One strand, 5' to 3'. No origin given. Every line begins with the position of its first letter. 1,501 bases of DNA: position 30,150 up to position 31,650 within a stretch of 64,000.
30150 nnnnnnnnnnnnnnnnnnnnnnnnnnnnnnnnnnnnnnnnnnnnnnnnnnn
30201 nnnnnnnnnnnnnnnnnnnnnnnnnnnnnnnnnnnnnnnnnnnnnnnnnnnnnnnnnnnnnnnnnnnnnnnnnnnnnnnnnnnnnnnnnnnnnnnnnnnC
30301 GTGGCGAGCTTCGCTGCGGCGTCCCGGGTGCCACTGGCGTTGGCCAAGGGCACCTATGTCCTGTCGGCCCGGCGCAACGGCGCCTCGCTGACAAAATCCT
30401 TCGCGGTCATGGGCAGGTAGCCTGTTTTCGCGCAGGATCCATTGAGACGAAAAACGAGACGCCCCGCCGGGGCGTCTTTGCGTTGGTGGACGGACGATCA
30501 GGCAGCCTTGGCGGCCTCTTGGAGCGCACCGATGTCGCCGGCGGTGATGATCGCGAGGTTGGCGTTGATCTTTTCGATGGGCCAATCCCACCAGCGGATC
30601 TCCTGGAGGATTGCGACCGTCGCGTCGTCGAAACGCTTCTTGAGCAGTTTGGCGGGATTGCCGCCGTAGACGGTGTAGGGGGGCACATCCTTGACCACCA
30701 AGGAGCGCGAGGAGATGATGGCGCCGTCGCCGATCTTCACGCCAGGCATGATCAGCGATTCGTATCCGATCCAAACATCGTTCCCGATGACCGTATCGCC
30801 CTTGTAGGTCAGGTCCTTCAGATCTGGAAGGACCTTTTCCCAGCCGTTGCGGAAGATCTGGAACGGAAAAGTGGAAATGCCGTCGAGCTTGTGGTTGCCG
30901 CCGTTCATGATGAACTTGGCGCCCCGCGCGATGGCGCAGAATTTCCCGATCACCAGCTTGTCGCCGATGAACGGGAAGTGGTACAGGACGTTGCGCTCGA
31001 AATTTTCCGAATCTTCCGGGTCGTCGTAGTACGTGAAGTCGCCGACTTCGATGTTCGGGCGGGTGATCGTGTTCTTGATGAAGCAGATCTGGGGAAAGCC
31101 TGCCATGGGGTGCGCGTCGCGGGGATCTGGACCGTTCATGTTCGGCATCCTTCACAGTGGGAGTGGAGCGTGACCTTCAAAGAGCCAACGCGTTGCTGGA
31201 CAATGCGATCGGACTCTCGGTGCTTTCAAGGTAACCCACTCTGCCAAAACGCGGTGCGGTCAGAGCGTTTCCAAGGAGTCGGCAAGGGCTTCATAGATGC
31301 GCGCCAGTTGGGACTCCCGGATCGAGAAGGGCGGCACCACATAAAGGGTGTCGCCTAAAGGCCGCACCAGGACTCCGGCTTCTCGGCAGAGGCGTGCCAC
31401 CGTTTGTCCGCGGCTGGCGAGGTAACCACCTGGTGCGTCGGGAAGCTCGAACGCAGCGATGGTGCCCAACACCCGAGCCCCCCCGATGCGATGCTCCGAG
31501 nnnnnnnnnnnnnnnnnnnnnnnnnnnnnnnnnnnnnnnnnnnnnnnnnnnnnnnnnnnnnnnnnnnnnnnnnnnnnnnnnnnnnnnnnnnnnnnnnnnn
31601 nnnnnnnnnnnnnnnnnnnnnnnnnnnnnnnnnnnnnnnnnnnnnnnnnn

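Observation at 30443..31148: Vat-family streptogramin A acetyltransferase gene bracketed by a hairpin, next to housekeeping genes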

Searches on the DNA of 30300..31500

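Call 73: search_rna_families(source=window, start=30300, end=31500, threshold=evalue, max_evalue=1)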
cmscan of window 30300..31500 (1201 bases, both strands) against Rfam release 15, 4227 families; matches with E-value up to 1: 0.
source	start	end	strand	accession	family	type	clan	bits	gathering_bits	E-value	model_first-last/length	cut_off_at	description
